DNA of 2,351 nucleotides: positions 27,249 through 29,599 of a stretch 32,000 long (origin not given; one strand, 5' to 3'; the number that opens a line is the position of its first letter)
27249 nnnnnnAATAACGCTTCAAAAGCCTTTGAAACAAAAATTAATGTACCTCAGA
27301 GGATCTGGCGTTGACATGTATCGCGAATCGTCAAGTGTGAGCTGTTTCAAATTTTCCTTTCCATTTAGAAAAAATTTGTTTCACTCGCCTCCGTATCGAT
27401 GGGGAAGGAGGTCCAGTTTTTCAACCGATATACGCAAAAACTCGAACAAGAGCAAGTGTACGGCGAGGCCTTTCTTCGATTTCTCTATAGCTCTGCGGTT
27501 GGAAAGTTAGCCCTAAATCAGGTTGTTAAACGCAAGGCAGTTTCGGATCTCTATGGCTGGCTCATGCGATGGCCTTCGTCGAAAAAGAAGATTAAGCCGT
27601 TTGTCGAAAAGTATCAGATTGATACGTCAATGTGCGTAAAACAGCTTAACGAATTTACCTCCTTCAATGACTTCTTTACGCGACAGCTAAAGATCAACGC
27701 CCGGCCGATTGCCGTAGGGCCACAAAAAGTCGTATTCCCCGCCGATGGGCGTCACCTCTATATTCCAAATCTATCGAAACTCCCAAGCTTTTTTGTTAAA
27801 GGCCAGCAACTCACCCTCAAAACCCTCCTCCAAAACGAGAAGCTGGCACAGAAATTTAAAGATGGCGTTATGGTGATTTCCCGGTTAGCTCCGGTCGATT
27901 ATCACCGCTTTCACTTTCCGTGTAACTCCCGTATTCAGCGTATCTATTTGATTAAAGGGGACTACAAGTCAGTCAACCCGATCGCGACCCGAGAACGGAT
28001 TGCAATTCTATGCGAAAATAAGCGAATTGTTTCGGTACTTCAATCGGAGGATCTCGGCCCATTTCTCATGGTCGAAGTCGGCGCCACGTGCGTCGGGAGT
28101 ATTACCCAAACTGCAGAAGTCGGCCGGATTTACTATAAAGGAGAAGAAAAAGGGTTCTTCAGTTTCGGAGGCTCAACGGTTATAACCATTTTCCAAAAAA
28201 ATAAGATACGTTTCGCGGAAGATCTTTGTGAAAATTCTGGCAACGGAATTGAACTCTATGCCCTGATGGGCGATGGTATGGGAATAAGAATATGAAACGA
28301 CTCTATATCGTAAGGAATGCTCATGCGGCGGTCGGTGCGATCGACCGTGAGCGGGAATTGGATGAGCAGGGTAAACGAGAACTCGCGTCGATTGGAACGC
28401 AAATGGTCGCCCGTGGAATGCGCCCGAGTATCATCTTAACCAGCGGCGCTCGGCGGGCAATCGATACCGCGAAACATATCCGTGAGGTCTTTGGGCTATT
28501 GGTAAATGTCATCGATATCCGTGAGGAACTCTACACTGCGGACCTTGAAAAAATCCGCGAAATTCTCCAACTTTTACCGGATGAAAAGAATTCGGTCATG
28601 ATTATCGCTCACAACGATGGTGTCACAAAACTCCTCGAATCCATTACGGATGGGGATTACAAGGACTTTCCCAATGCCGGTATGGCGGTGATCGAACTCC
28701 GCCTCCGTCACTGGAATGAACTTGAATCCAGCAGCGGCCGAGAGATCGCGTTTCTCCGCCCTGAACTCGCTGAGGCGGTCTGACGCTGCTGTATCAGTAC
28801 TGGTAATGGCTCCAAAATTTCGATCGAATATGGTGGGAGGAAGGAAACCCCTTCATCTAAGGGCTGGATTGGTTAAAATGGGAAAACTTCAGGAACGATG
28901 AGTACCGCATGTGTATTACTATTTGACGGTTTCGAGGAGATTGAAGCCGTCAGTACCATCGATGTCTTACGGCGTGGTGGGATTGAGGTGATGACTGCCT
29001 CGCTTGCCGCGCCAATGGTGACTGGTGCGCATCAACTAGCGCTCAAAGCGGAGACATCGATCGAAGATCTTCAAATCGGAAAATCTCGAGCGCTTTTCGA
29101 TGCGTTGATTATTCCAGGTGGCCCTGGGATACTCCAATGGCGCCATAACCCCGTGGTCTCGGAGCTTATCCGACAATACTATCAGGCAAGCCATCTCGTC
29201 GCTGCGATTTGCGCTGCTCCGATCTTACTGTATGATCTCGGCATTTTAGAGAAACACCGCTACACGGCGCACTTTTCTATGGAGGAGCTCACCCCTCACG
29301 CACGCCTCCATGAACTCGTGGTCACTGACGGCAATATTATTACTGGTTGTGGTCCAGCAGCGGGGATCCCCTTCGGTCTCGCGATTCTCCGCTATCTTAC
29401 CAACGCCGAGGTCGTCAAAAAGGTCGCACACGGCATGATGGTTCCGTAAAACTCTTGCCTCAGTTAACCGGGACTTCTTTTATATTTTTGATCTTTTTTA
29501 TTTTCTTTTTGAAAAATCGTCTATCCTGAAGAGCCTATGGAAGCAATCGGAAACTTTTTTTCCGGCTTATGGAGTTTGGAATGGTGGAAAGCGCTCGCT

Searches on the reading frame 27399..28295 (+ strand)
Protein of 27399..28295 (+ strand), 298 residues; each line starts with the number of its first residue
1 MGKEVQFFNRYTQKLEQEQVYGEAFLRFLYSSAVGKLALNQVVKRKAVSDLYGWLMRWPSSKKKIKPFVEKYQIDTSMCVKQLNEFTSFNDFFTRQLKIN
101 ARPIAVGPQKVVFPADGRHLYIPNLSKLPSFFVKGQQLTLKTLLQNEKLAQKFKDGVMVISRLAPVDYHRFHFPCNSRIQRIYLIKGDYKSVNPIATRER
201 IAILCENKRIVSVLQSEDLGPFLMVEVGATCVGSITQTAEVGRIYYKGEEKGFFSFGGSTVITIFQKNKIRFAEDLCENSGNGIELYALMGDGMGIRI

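Call 10: search_protein_families(library=pfam, proteins=[window:27399-28295:+], max_evalue=0.01)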
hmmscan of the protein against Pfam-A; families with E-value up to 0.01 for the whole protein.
window:27399-28295:+ (298 aa): 1 family
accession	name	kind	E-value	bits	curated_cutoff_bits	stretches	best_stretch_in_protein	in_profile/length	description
PF02666.20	PS_Dcarbxylase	-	4.1e-53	180.4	22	1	89-276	1-183/198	Phosphatidylserine decarboxylase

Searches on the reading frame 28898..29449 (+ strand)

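Call 10: search_protein_families(library=pfam, proteins=[window:28898-29449:+], max_evalue=0.01)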
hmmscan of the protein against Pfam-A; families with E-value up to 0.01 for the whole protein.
window:28898-29449:+ (183 aa): 1 family
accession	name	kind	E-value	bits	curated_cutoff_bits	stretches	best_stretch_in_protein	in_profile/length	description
PF01965.30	DJ-1_PfpI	-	2.5e-35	122.2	26.6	1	3-165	2-164/165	DJ-1/PfpI family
